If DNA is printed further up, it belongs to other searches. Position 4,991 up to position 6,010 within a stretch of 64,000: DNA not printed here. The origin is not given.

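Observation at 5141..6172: Uncharacterised two-gene cassette (small protein plus membrane protein) between the tRNA att site and int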

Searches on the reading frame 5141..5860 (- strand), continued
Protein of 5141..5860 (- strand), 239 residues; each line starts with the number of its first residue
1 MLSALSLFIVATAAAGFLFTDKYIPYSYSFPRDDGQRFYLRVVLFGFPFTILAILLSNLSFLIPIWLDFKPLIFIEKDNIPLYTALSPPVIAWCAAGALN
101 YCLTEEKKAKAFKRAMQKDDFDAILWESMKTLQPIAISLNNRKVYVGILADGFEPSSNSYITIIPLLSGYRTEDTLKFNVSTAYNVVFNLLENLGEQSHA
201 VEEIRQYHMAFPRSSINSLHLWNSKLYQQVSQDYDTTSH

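Call 38: find_encoding_contigs(protein=P0079, flank=8000, max_places=3)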
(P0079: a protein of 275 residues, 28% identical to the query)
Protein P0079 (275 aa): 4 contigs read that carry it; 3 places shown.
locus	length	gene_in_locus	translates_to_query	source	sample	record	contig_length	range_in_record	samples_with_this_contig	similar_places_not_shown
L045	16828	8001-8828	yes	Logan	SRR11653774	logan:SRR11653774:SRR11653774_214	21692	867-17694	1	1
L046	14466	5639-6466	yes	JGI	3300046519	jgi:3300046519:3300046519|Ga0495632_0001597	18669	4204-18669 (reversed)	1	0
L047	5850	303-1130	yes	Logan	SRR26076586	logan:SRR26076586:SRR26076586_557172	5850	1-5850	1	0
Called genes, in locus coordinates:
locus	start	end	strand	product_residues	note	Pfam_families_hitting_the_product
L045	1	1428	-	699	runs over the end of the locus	PF13380:CoA_binding_2, PF13607:Succ_CoA_lig, PF13549:ATP-grasp_5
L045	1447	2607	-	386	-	PF02771:Acyl-CoA_dh_N, PF02770:Acyl-CoA_dh_M, PF00441:Acyl-CoA_dh_1, PF08028:Acyl-CoA_dh_2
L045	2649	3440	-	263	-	PF00378:ECH_1, PF16113:ECH_2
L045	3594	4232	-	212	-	PF00440:TetR_N, PF13977:TetR_C_6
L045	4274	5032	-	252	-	PF00596:Aldolase_II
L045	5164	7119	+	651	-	PF00724:Oxidored_FMN, PF00070:Pyr_redox (faint), PF01134:GIDA (weak), PF01266:DAO (faint), PF03486:HI0933_like (weak), PF07992:Pyr_redox_2, PF12831:FAD_oxidored (weak), PF13450:NAD_binding_8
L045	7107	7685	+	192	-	PF01381:HTH_3, PF12844:HTH_19 (weak), PF13560:HTH_31 (weak), PF02311:AraC_binding (weak), PF07883:Cupin_2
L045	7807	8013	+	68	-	-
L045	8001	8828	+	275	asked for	-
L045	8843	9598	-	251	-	PF13505:OMP_b-brl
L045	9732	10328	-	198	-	PF11937:DUF3455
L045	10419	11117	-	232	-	-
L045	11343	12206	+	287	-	-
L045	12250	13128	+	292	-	PF11845:Tll0287-like, PF00672:HAMP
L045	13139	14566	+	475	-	PF00069:Pkinase, PF01636:APH (faint), PF07714:PK_Tyr_Ser-Thr, PF03109:ABC1 (weak), PF26309:DUF8082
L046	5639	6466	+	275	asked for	-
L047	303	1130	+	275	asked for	-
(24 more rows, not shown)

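Call 40: search_protein_representatives(alignment_id=A2)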
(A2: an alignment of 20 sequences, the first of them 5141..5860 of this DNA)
Query: 20 sequences, 271 profile positions. Proteins with E-value up to 0.001 (for the whole library): 3166; up to 1e-10: 2485; up to 1e-30: 498. The best 150 are listed.
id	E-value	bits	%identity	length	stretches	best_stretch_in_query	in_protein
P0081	1.1e-91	324.1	-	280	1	1-260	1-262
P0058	2.3e-80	286.9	-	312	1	2-265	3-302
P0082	9.3e-78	278.3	-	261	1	1-251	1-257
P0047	2.6e-77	276.9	-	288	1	1-259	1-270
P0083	2.4e-75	270.5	-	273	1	1-256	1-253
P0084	2.5e-75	270.4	-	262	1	1-251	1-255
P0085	3.2e-75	270.0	-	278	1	1-257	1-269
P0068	6.1e-71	256.0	-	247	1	1-252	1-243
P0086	2.9e-69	250.5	-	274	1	1-251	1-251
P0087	2.9e-66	240.6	-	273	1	1-250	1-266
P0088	1.2e-65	238.7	-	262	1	1-252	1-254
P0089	2.5e-64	234.3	-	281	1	1-248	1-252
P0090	2.8e-63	230.9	-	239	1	1-244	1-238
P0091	5.2e-60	220.2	-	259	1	1-247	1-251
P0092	1.9e-59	218.3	-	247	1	2-249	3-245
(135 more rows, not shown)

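Call 45: find_encoding_contigs(protein=P0045, flank=8000, max_places=3)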
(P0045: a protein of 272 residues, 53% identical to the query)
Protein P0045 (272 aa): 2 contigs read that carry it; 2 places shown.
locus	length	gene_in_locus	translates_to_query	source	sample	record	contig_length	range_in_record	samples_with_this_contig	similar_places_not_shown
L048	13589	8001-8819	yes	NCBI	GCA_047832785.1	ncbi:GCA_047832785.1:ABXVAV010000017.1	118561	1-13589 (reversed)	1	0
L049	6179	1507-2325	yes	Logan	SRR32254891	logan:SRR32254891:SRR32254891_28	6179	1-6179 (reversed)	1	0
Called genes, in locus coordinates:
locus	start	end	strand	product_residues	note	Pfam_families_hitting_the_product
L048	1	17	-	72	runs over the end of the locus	-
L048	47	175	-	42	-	-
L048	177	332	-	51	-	PF07151:DUF1391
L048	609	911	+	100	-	PF09907:HigB_toxin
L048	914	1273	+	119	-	PF01381:HTH_3 (weak)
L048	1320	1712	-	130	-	PF01381:HTH_3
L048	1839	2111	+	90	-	PF15943:YdaS_toxin, PF01381:HTH_3 (faint)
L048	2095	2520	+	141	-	PF06254:YdaT_toxin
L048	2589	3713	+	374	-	-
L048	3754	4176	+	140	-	PF06163:DUF977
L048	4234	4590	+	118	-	-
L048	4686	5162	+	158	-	-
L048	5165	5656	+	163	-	-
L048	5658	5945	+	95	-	-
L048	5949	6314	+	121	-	-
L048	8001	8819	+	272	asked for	-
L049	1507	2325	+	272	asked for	-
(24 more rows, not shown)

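Call 46: find_encoding_contigs(protein=P0069, flank=8000, max_places=2)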
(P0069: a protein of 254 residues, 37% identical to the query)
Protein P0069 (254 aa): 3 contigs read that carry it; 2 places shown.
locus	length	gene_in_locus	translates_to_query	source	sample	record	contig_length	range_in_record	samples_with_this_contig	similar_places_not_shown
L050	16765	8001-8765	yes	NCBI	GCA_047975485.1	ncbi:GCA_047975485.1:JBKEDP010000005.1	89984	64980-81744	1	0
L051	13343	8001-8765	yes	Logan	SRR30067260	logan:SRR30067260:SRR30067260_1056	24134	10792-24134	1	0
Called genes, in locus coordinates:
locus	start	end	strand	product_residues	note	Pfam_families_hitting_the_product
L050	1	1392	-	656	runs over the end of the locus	PF01032:FecCD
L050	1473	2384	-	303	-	PF01497:Peripla_BP_2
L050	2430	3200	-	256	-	PF00005:ABC_tran, PF13401:AAA_22 (faint), PF13304:AAA_21 (faint), PF02463:SMC_N (weak)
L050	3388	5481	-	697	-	PF07715:Plug, PF13505:OMP_b-brl (faint), PF00593:TonB_dep_Rec_b-barrel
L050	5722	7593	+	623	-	PF00664:ABC_membrane, PF00005:ABC_tran, PF02463:SMC_N (weak)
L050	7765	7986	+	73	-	-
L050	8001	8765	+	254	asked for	-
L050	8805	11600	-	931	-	PF00675:Peptidase_M16, PF05193:Peptidase_M16_C, PF16187:Peptidase_M16_M, PF05193:Peptidase_M16_C, PF22456:PqqF-like_C_4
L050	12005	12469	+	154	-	PF00300:His_Phos_1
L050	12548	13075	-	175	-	PF01713:Smr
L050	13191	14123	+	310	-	PF07669:Eco57I (weak), PF03602:Cons_hypoth95 (weak), PF13489:Methyltransf_23 (weak), PF05175:MTS, PF06325:PrmA, PF13649:Methyltransf_25, PF13847:Methyltransf_31, PF08242:Methyltransf_12 (weak)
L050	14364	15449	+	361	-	PF01264:Chorismate_synt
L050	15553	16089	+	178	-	PF04315:EpmC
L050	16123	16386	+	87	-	PF08891:YfcL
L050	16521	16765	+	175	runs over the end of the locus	PF02525:Flavodoxin_2, PF03358:FMN_red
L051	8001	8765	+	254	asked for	-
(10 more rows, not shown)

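Call 49: fold_search(model_id=the predicted structure, library=viral)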
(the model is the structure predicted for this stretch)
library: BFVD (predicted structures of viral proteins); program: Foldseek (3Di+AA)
matches with E <= 10: 523; with E <= 0.001: 1
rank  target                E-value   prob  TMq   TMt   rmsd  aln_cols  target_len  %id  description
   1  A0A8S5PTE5            6.0e-04  1.00  0.35  0.40  11.2       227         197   15  Uncharacterized protein [Siphoviridae sp. ct96x5]
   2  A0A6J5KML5            3.1e-03  1.00  0.22  0.44   8.9       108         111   16  Uncharacterized protein [uncultured Caudovirales phage]
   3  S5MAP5                3.5e-03  1.00  0.23  0.42   9.3       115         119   11  Uncharacterized protein [Sinorhizobium phage phiM12]
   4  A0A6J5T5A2            3.9e-03  1.00  0.22  0.36   9.1       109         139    8  Uncharacterized protein [uncultured Caudovirales phage]
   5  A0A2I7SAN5            4.1e-03  1.00  0.23  0.43   9.7       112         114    6  (no name in the UniProt tables at hand)
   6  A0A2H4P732            4.9e-03  1.00  0.27  0.66   6.4       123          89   17  Uncharacterized protein [Pseudomonas phage nickie]
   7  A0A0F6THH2            5.2e-03  1.00  0.20  0.49   6.3       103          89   14  Uncharacterized protein [Sinorhizobium phage phiM9]
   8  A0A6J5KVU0            5.8e-03  0.99  0.21  0.31   9.3       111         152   11  Uncharacterized protein [uncultured Caudovirales phage]
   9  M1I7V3                6.2e-03  1.00  0.22  0.32  10.1       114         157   11  (no name in the UniProt tables at hand)
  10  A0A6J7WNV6            6.2e-03  1.00  0.23  0.45  18.5       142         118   11  Uncharacterized protein [uncultured Caudovirales phage]
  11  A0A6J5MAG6            6.5e-03  1.00  0.24  0.39   8.4       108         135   12  Uncharacterized protein [uncultured Caudovirales phage]
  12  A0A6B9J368            6.5e-03  1.00  0.20  0.52   7.6       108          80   10  Uncharacterized protein [Rhizobium phage RL38J1]
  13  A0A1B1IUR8            7.3e-03  1.00  0.22  0.33   9.3       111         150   12  (no name in the UniProt tables at hand)
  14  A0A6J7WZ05            8.2e-03  0.99  0.21  0.34  10.1       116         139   12  Uncharacterized protein [uncultured Caudovirales phage]
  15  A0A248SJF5            8.7e-03  1.00  0.24  0.45   9.1       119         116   13  (no name in the UniProt tables at hand)
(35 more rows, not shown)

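Call 51: search_protein_families(library=pfam, alignment_id=A3, max_evalue=0.00001)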
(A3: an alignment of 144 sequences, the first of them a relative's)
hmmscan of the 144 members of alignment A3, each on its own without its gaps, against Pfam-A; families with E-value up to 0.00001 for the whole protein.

A. member 1, L006:3415-4905:- (496 aa): 1 family
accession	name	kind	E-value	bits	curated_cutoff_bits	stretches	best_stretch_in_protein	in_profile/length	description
PF02661.23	Fic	-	1.5e-14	55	24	1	233-335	2-93/93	Fic/DOC family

B. families by the number of members that match (of 144 scanned): 120 families (the first 25 are shown)
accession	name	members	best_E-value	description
PF00589.27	Phage_integrase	7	1.1e-33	Phage integrase family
PF00072.30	Response_reg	3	4.6e-31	Response regulator receiver domain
PF13519.12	VWA_2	3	8.8e-14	von Willebrand factor type A domain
PF00872.24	Transposase_mut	2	1.2e-54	Transposase, Mutator family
PF00795.27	CN_hydrolase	2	4.3e-49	Carbon-nitrogen hydrolase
PF00005.33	ABC_tran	2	2e-34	ABC transporter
PF10000.15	ACT_3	2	4.7e-25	ACT domain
PF02518.31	HATPase_c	2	1.9e-24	Histidine kinase-, DNA gyrase B-, and HSP90-like ATPase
PF08448.16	PAS_4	2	2.6e-21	PAS fold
PF00512.31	HisKA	2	7.2e-17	His Kinase A (phospho-acceptor) domain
PF20172.3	DUF6538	2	1.1e-15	Domain of unknown function (DUF6538)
PF13840.12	ACT_7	2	3e-13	ACT domain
PF02463.25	SMC_N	2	8.2e-11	RecF/RecN/SMC N terminal domain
PF12844.13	HTH_19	2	1.1e-07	Helix-turn-helix domain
PF07514.17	TraI_2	1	9.7e-127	Putative helicase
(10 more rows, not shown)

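Call 52: search_protein_families(library=padloc, alignment_id=A3, max_evalue=1e-10)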
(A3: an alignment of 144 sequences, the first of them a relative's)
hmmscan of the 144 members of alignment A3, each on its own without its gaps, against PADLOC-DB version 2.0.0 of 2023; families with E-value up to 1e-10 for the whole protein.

A. member 1, L006:3415-4905:- (496 aa): 2 families
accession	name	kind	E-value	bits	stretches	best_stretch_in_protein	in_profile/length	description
PDLC04966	PDC-S24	-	3.3e-161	535.5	1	2-493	1-492/497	-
PDLC03963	SoFic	-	1.4e-28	98.3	1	246-371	130-247/361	-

B. families by the number of members that match (of 144 scanned): 18 families
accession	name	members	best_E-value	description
PDLC04135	mad3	2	6.4e-32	mads_3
PDLC03654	REase_III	1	2.4e-270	Type III restriction enzyme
PDLC04966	PDC-S24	1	3.3e-161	-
PDLC03963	SoFic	1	1.4e-28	-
PDLC02843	DpdE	1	1.2e-19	DpdE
PDLC04747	PDC-M63B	1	4.1e-15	-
PDLC02623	DrmD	1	1e-14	DrmD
PDLC02621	DrmD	1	3.8e-14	DrmD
PDLC02840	DpdE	1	4.7e-14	DpdE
PDLC00659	HmaA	1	5.1e-14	SNF2 helicase / DEAD-box helicase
PDLC04749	PDC-M63B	1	1.5e-13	-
PDLC01720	Csa3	1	2.2e-13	Csa3_1_CAS-I-II-III-IV-V-VI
PDLC01438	Csa3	1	1.5e-12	"CAS-I,CAS-II,CAS-III,CAS-IV,CAS-V,CAS-VI; associated_signaling"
PDLC04164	AriA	1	1.6e-12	-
PDLC02572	DrmA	1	7.7e-12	DrmA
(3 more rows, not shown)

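Call 57: search_dna_similar(query=L002:5995-6837:+, collection=phages, mode=protein, max_rows=40)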
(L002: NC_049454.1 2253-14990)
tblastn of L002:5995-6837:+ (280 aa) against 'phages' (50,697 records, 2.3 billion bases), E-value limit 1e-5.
Records with a match: 12; places in all: 12; records where one place covers at least 80% of the query: 10.
Best place of each record, by identity: >=99% 2; <60% 10.
By first word of the organism name: Salmonella 4; Klebsiella 2; Pseudoalteromonas 2; Cronobacter 2; Pseudomonas 2.
By host as written in the record: Klebsiella pneumoniae ST15-OXA48 2; Salmonella enterica subsp. salamae 241/01 II 2; Salmonella enterica subsp. salamae 200/01 II 2; Pseudoalteromonas sp. RHS-str. 402 2; UV-induced Cronobacter sakazakii ES15 2; Pseudomonas aeruginosa ST773 (NDM-1-producing) 2.
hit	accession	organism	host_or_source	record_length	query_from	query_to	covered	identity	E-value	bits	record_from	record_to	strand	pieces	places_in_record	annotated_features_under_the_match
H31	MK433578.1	Klebsiella phage ST15-OXA48phi14.1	Klebsiella pneumoniae ST15-OXA48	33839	1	280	100%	100.0%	5e-177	546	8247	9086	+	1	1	hypothetical protein (x2)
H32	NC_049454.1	Klebsiella phage ST15-OXA48phi14.1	Klebsiella pneumoniae ST15-OXA48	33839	1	280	100%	100.0%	5e-177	546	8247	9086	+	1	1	hypothetical protein (x2)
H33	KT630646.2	Salmonella phage SEN5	Salmonella enterica subsp. salamae ...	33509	1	253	90%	48.5%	2e-68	235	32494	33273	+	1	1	hypothetical protein (x2)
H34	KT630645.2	Salmonella phage SEN4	Salmonella enterica subsp. salamae ...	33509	1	253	90%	48.5%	2e-68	235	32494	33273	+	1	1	hypothetical protein (x2)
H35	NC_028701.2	Salmonella phage SEN5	Salmonella enterica subsp. salamae ...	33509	1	253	90%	48.5%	2e-68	235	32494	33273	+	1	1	hypothetical protein (x2)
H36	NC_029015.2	Salmonella phage SEN4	Salmonella enterica subsp. salamae ...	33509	1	253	90%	48.5%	2e-68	235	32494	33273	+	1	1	hypothetical protein (x2)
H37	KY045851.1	Pseudoalteromonas phage C5a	Pseudoalteromonas sp. RHS-str. 402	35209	3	269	95%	24.4%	3e-7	57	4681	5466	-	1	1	hypothetical protein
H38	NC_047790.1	Pseudoalteromonas phage C5a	Pseudoalteromonas sp. RHS-str. 402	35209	3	269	95%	24.4%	3e-7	57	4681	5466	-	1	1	hypothetical protein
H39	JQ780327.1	Cronobacter phage phiES15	UV-induced Cronobacter sakazakii ES15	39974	1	260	93%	23.3%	5e-9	63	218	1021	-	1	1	hypothetical protein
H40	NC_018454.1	Cronobacter phage phiES15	UV-induced Cronobacter sakazakii ES15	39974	1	260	93%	23.3%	5e-9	63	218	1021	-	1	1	hypothetical protein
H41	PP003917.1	Pseudomonas phage vB_Pae_U5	Pseudomonas aeruginosa ST773 ...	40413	127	252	45%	27.1%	8e-9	62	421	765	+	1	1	hypothetical protein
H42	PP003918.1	Pseudomonas phage vB_Pae_U6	Pseudomonas aeruginosa ST773 ...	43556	127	252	45%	27.1%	8e-9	62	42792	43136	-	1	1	hypothetical protein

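Call 69: find_encoding_contigs(protein=P0002, flank=3000, max_places=2)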
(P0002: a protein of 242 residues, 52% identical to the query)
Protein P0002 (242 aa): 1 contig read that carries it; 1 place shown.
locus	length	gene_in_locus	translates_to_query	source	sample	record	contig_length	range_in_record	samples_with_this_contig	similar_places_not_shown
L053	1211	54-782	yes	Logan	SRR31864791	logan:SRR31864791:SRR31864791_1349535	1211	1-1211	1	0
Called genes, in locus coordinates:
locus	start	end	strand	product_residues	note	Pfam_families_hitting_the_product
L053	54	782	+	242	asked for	-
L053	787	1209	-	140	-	?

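Call 82: search_protein_families(library=phrogs, proteins=[L043:8952-10331:-, L043:5345-7180:+], max_evalue=0.01)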
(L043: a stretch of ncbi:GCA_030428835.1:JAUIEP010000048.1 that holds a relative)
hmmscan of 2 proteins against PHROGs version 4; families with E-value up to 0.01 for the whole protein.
L043:8952-10331:- (459 aa): 0 families

L043:5345-7180:+ (611 aa): 2 families
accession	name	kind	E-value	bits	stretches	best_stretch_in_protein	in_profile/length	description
phrog_9049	-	unknown function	2.2e-25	87.9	1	12-233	3130-3355/4700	-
phrog_9262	-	unknown function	1.2e-22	81.6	2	16-146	16-154/253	-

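Call 90: find_related_loci(query=A2, collection=viral_contigs, flank=6000)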
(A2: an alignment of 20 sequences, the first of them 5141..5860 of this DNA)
Query A2 (239 aa) in viral_contigs; peptide patterns used: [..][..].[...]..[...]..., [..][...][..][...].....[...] (x = any residue, [..] = any of these).
144 stretches matched a pattern; 136 encode a relative of the query (tblastn E <= 1e-3); the best 80 are kept; 80 distinct loci.
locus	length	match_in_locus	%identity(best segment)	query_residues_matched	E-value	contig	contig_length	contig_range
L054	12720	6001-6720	27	15-229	3e-22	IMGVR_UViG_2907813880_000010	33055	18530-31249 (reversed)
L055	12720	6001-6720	27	15-229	3e-22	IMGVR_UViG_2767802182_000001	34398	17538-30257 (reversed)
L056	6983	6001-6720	27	15-229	2e-20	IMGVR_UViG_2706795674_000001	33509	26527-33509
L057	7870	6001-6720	27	15-229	5e-20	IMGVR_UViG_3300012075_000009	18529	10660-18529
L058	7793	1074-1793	27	15-229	4e-20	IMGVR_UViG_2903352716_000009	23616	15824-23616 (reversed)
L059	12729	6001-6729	26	15-232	5e-20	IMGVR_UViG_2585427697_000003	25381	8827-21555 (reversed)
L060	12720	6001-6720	26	15-229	2e-19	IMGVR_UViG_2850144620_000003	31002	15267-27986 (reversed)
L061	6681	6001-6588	31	15-185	2e-19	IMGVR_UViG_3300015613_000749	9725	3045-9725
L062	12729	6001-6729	26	15-232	4e-19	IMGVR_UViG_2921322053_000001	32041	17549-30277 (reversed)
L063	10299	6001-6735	28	8-229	5e-18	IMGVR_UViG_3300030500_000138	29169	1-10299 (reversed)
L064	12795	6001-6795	24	6-236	2e-16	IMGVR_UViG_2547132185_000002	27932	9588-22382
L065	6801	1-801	25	4-236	2e-16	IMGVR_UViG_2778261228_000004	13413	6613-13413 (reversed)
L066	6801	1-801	25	4-236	2e-16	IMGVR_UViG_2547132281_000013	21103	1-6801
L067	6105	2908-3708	25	4-236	3e-16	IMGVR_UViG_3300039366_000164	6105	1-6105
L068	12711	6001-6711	21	15-233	5e-16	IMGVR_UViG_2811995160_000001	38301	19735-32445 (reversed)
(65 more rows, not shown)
